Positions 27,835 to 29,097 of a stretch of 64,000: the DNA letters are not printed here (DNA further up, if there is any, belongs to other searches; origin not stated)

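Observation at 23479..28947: Two divergent Mch (methenyl-H4MPT cyclohydrolase)-like paralogs flanking a dehydrogenase complex in a Firmicute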

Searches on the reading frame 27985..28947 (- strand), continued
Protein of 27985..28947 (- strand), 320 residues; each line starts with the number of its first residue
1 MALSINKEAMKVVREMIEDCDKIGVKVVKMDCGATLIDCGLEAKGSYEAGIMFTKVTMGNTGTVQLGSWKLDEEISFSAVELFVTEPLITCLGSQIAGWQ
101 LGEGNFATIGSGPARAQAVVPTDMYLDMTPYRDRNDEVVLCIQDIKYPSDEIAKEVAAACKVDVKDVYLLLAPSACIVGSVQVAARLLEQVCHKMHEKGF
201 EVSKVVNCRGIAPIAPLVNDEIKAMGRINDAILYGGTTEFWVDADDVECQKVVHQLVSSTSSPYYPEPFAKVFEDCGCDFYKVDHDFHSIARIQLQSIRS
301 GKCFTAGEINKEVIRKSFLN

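Call 57: find_related_loci(query=A1, collection=metagenome_contigs, flank=10000)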
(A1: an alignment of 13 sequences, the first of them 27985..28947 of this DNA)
Query A1 (320 aa) in metagenome_contigs; peptide patterns used: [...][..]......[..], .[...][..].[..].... (x = any residue, [..] = any of these).
376 stretches matched a pattern; 105 encode a relative of the query (tblastn E <= 1e-3); the best 80 are kept; 80 distinct loci.
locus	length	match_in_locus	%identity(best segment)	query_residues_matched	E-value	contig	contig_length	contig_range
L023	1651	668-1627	97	1-320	0e+0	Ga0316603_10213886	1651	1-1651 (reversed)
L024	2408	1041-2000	71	1-320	3e-171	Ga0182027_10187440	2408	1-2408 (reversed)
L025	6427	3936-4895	68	1-320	5e-160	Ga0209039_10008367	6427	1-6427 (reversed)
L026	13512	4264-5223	71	1-320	9e-158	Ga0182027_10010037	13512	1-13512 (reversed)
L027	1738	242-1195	71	3-319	3e-171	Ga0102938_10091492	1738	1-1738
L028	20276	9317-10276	70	1-320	2e-156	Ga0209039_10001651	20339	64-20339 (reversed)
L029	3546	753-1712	68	1-320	6e-160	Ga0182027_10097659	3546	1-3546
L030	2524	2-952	68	4-320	5e-163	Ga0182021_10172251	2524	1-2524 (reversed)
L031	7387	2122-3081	70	1-320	1e-151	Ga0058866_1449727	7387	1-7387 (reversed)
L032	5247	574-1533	68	1-320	7e-152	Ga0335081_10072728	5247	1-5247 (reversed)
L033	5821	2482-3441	67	1-320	2e-149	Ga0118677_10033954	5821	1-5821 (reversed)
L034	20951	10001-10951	68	3-319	7e-147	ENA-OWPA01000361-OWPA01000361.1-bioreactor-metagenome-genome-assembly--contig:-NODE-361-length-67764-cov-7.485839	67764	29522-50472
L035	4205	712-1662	66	3-319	3e-148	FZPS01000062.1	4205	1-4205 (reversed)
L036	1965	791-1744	58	3-320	3e-140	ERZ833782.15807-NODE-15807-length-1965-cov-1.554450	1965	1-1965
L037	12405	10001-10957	60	3-320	4e-129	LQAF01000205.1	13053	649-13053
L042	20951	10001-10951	57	3-319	1e-128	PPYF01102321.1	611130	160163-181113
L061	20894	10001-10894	61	23-319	3e-125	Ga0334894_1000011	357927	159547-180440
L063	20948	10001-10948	57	5-320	2e-124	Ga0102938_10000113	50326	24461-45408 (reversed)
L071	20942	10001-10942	47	3-318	2e-104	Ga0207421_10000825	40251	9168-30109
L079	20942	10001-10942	46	3-318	2e-98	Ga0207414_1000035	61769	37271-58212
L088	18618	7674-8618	43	3-319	1e-82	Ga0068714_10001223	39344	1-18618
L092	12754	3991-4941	41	3-319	3e-81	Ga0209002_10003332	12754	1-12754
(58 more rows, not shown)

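Call 62: search_protein_families(library=pfam, proteins=[L042:6927-9209:+, L042:6426-6926:+, L042:3873-5309:+, L042:16840-18258:+, L042:18280-18627:+, L042:1889-2899:+, L042:18624-19388:+, L042:19409-20047:+, L042:20059-20951:+, L042:467-1759:+], max_evalue=0.00001)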
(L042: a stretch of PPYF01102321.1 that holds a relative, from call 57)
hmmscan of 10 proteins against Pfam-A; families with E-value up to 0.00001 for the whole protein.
L042:6927-9209:+ (760 aa): 3 families
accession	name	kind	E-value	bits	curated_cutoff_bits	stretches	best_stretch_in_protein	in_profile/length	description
PF02738.23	MoCoBD_1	-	8e-75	251.5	27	1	147-385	6-244/244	Molybdopterin cofactor-binding domain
PF20256.3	MoCoBD_2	-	5.4e-73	246.4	27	1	411-686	2-283/283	Molybdopterin cofactor-binding domain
PF01315.27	Ald_Xan_dh_C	-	3.3e-31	108.3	31.3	1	18-128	1-110/110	Aldehyde oxidase and xanthine dehydrogenase, a/b hammerhead domain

L042:6426-6926:+ (166 aa): 2 families
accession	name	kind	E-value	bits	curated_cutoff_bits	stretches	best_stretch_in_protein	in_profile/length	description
PF01799.25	Fer2_2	-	3.5e-33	114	30.3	1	74-148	1-75/75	[2Fe-2S] binding domain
PF00111.32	Fer2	-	4.9e-08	33.2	21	1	7-71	2-63/77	2Fe-2S iron-sulfur cluster binding domain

L042:3873-5309:+ (478 aa): 1 family
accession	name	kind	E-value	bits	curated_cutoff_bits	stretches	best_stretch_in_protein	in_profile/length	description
PF00860.26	Xan_ur_permease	-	2.2e-69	234.5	27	1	52-424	4-385/389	Permease family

L042:16840-18258:+ (472 aa): 11 families
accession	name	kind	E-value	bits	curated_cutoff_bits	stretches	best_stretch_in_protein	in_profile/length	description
PF07992.20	Pyr_redox_2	-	2.4e-71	241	26.1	1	9-328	2-291/291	Pyridine nucleotide-disulphide oxidoreductase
PF02852.28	Pyr_redox_dim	-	9.4e-35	119.6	25.3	1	347-455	1-109/110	Pyridine nucleotide-disulphide oxidoreductase, dimerisation domain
PF00070.33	Pyr_redox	-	1.4e-22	80.4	22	1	179-254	2-79/82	Pyridine nucleotide-disulphide oxidoreductase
PF13738.12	Pyr_redox_3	-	2.3e-17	63.6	30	1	11-312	1-305/305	Pyridine nucleotide-disulphide oxidoreductase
PF12831.13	FAD_oxidored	-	1.9e-09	37.8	27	1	9-63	1-57/416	FAD dependent oxidoreductase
PF00890.30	FAD_binding_2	-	2.2e-08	34.1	20.4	0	9-40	1-32/414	FAD binding domain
PF01134.28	GIDA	-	5.7e-08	32.7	22.1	1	9-148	1-150/391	Glucose inhibited division protein A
PF03486.20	HI0933_like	-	1.8e-07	31.3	50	0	9-40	2-33/244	HI0933-like protein Rossmann domain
PF13450.12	NAD_binding_8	-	2.2e-06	28.3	21.9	0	12-47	1-37/68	NAD(P)-binding Rossmann-like domain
PF01262.27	AlaDh_PNT_C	-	2.2e-06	27.7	23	0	176-224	28-77/214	Alanine dehydrogenase/PNT, C-terminal domain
PF01266.30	DAO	-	6.1e-06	26.4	27.9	0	9-45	1-40/353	FAD dependent oxidoreductase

L042:18280-18627:+ (115 aa): 0 families

L042:1889-2899:+ (336 aa): 4 families
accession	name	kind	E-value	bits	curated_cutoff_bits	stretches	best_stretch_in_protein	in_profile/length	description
PF13377.12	Peripla_BP_3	-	3.8e-25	89.3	26.5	1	167-325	2-167/167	Periplasmic binding protein-like domain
PF00532.27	Peripla_BP_1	-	3.8e-19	69.7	22.2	1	59-320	2-278/281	Periplasmic binding proteins and sugar binding domain of LacI family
PF00356.27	LacI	-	3.6e-18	65.5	27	1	3-47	2-46/46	Bacterial regulatory proteins, lacI family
PF13407.12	Peripla_BP_4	-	4.9e-09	36.6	35.1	1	64-307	4-257/258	Periplasmic binding protein domain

L042:18624-19388:+ (254 aa): 1 family
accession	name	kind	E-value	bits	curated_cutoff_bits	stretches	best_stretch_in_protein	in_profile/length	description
PF12706.13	Lactamase_B_2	-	1.4e-07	31.7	27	1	42-169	10-147/200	Beta-lactamase superfamily domain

L042:19409-20047:+ (212 aa): 1 family
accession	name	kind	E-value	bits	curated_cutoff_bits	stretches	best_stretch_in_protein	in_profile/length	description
PF06130.18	PTAC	-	7.1e-76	254.3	25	1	7-180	2-175/176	Phosphate propanoyltransferase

L042:20059-20951:+ (297 aa): 1 family
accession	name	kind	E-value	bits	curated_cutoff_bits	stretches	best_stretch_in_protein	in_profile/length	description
PF01554.23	MatE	-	3.3e-34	118.3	24.9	1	31-191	1-161/161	MatE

L042:467-1759:+ (430 aa): 3 families
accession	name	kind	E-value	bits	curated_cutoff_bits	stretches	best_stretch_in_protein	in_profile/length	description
PF00113.28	Enolase_C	-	3.4e-52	178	21.5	1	146-412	6-282/296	Enolase, C-terminal TIM barrel domain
PF03952.21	Enolase_N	-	1.6e-46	158.2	35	1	6-136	1-131/131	Enolase, N-terminal domain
PF13378.12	MR_MLE_C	-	1.2e-06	28.8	29.4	1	266-382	56-171/219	Enolase C-terminal domain-like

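Call 63: search_protein_families(library=pfam, proteins=[L061:8-706:+, L061:712-1542:+, L061:2972-4030:+, L061:4101-5234:+, L061:5251-6468:+, L061:17758-18831:+, L061:18914-19915:+, L071:2490-4916:+, L071:5210-6544:+, L071:6545-8050:+], max_evalue=0.00001)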
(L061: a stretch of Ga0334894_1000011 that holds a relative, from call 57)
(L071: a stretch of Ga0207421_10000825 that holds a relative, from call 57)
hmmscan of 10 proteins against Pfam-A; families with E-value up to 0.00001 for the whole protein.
L061:8-706:+ (232 aa): 1 family
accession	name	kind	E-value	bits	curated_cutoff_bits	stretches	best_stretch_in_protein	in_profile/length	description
PF00528.27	BPD_transp_1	-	1.1e-18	68.1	26.4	1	28-222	3-174/184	Binding-protein-dependent transport system inner membrane component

L061:712-1542:+ (276 aa): 1 family
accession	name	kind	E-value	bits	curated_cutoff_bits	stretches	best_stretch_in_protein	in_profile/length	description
PF00528.27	BPD_transp_1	-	5e-17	62.7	26.4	1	90-265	4-178/184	Binding-protein-dependent transport system inner membrane component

L061:2972-4030:+ (352 aa): 2 families
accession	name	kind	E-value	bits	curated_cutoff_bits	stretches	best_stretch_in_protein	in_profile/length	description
PF13407.12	Peripla_BP_4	-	3.2e-29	102.7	35.1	1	76-326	10-254/258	Periplasmic binding protein domain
PF00356.27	LacI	-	5.3e-06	26.6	27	0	7-52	1-46/46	Bacterial regulatory proteins, lacI family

L061:4101-5234:+ (377 aa): 1 family
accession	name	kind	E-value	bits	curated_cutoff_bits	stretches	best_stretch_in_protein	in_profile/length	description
PF01208.23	URO-D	-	4.8e-18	65.7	23.9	1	169-372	144-344/346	Uroporphyrinogen decarboxylase (URO-D)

L061:5251-6468:+ (405 aa): 2 families
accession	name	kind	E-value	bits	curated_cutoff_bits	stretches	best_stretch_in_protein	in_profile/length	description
PF01546.33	Peptidase_M20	-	8.3e-22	78.5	24.6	1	81-394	4-203/206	Peptidase family M20/M25/M40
PF07687.19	M20_dimer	-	4.2e-15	56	21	1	185-281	2-96/107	Peptidase dimerisation domain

L061:17758-18831:+ (357 aa): 8 families
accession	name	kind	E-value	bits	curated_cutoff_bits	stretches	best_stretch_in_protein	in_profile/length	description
PF01180.27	DHO_dh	-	5.7e-30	104.9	27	1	2-266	3-285/291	Dihydroorotate dehydrogenase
PF12837.12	Fer4_6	-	4.2e-13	49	25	1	331-353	2-24/24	4Fe-4S binding domain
PF00037.32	Fer4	-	8.9e-13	47.9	21.1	1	332-354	2-24/24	4Fe-4S binding domain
PF12838.12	Fer4_7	-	9.2e-10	39.3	27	1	309-352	2-52/52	4Fe-4S dicluster domain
PF12797.12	Fer4_2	-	5.4e-08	32.7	24.5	0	302-321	3-22/22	4Fe-4S binding domain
PF14697.11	Fer4_21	-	6.1e-08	33.1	35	1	305-352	4-56/59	4Fe-4S dicluster domain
PF13187.11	Fer4_9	-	1.2e-07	32.1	27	1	309-352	2-51/52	4Fe-4S dicluster domain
PF13237.11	Fer4_10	-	1.5e-07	31.7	25.5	1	304-349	4-53/53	4Fe-4S dicluster domain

L061:18914-19915:+ (333 aa): 2 families
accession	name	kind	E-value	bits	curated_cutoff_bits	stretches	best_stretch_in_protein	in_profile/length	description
PF02729.26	OTCace_N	-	2.4e-44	151.4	29.9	1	8-152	1-148/148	Aspartate/ornithine carbamoyltransferase, carbamoyl-P binding domain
PF00185.30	OTCace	-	1.2e-38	133.1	29.4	1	179-328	15-156/157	Aspartate/ornithine carbamoyltransferase, Asp/Orn binding domain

L071:2490-4916:+ (808 aa): 3 families
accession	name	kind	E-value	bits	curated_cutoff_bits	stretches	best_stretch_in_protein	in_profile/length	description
PF01055.32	Glyco_hydro_31_2nd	-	1.1e-90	304.7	23.5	1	309-610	2-327/328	Glycosyl hydrolases family 31 TIM-barrel domain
PF21365.3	Glyco_hydro_31_3rd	-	1.1e-28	99.9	24.4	1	619-705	1-87/87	Glycosyl hydrolase family 31 C-terminal domain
PF13802.12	Gal_mutarotas_2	-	3.2e-28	99.7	27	1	74-265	2-183/184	Glycosyl hydrolase 31 N-terminal galactose mutarotase-like domain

L071:5210-6544:+ (444 aa): 1 family
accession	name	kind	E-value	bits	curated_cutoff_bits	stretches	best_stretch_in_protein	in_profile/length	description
PF01261.30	AP_endonuc_2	-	2.5e-08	34.4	31.1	1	92-288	5-177/249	Xylose isomerase-like TIM barrel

L071:6545-8050:+ (501 aa): 2 families
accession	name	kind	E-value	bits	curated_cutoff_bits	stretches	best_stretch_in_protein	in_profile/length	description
PF00370.27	FGGY_N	-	2.5e-69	234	28.8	1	8-250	1-245/245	FGGY family of carbohydrate kinases, N-terminal domain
PF02782.22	FGGY_C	-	5.6e-35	121.4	27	1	259-445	1-196/198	FGGY family of carbohydrate kinases, C-terminal domain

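Call 64: search_protein_families(library=pfam, proteins=[L071:8337-9272:+, L071:14557-15183:+, L088:8796-9434:+, L088:9376-10569:+, L088:14982-16454:-, L088:3969-4586:+, L088:2498-3652:-, L088:1050-1496:-, L092:998-2020:+, L063:15404-16663:-], max_evalue=0.00001)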
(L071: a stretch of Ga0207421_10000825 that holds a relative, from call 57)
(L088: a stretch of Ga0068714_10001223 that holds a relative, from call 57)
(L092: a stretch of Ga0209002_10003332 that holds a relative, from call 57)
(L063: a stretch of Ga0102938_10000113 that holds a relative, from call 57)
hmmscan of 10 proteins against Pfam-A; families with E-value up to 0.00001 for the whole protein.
L071:8337-9272:+ (311 aa): 1 family
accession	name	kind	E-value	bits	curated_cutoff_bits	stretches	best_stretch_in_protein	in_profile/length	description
PF04055.27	Radical_SAM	-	1e-22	81.5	29.5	1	72-235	1-166/166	Radical SAM superfamily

L071:14557-15183:+ (208 aa): 1 family
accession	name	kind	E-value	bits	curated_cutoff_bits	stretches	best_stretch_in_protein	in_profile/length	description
PF21948.1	LplA-B_cat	-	8.6e-43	147.1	27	1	10-203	1-199/200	Lipoyl protein ligase A/B catalytic domain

L088:8796-9434:+ (212 aa): 1 family
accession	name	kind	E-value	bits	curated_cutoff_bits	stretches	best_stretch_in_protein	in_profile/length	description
PF01810.24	LysE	-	7.3e-31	107.6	25.6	1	17-210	3-192/193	LysE type translocator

L088:9376-10569:+ (397 aa): 1 family
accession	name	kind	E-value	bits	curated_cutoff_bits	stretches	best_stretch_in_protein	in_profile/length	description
PF01244.27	Peptidase_M19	-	1.1e-48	166.5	26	1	33-390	6-317/319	Membrane dipeptidase (Peptidase family M19)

L088:14982-16454:- (490 aa): 2 families
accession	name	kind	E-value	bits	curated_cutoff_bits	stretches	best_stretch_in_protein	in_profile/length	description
PF01979.26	Amidohydro_1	-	2.9e-21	76.5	25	1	77-461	1-343/345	Amidohydrolase family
PF07969.17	Amidohydro_3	-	7.5e-13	49.2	29.7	0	382-442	404-464/472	Amidohydrolase family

L088:3969-4586:+ (205 aa): 4 families
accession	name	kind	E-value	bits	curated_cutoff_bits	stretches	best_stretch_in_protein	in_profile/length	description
PF01381.28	HTH_3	-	2.1e-12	47.3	23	1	16-66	5-55/55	Helix-turn-helix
PF13560.12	HTH_31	-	3.5e-10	40.5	27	1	7-62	1-57/64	Helix-turn-helix domain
PF07883.17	Cupin_2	-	9.8e-08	32.1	27.2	1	132-199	5-69/70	Cupin domain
PF12844.13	HTH_19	-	2.5e-06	27.7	30.2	1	9-66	1-58/64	Helix-turn-helix domain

L088:2498-3652:- (384 aa): 5 families
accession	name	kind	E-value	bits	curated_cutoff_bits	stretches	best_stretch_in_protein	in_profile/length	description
PF00266.25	Aminotran_5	-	2.7e-90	303.5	21.5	1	2-370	1-369/371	Aminotransferase class-V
PF00155.27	Aminotran_1_2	-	2.7e-11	43.7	19.7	1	43-182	40-194/361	Aminotransferase class I and II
PF01041.23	DegT_DnrJ_EryC1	-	8.3e-09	35.6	19.8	1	68-212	44-185/360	DegT/DnrJ/EryC1/StrS aminotransferase family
PF01053.26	Cys_Met_Meta_PP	-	4.8e-07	29.1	27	1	73-203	77-202/381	Cys/Met metabolism PLP-dependent enzyme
PF01212.27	Beta_elim_lyase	-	1.9e-06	27.8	27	1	40-216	27-214/288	Beta-eliminating lyase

L088:1050-1496:- (148 aa): 1 family
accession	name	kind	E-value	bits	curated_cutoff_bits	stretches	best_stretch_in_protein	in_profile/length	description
PF00011.27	HSP20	-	2.7e-18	66.4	20.8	1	46-144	1-101/102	Hsp20/alpha crystallin family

L092:998-2020:+ (340 aa): 2 families
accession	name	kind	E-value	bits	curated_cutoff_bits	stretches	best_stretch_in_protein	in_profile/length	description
PF02826.25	2-Hacid_dh_C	-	7.1e-42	143.2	25.1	1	134-308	23-178/178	D-isomer specific 2-hydroxyacid dehydrogenase, NAD binding domain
PF00389.36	2-Hacid_dh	-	1.5e-10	41.3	24.6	1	23-337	17-131/134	D-isomer specific 2-hydroxyacid dehydrogenase, catalytic domain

L063:15404-16663:- (419 aa): 3 families
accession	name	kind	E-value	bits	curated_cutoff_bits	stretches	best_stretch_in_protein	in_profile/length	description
PF07690.21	MFS_1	-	3.3e-38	132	33.4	2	238-414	2-181/347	Major Facilitator Superfamily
PF12832.13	MFS_1_like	-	1e-06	28.5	25.2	1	29-381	24-362/373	MFS_1 like family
PF00083.30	Sugar_tr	-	7.7e-06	25.5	22.3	0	266-409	44-192/452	Sugar (and other) transporter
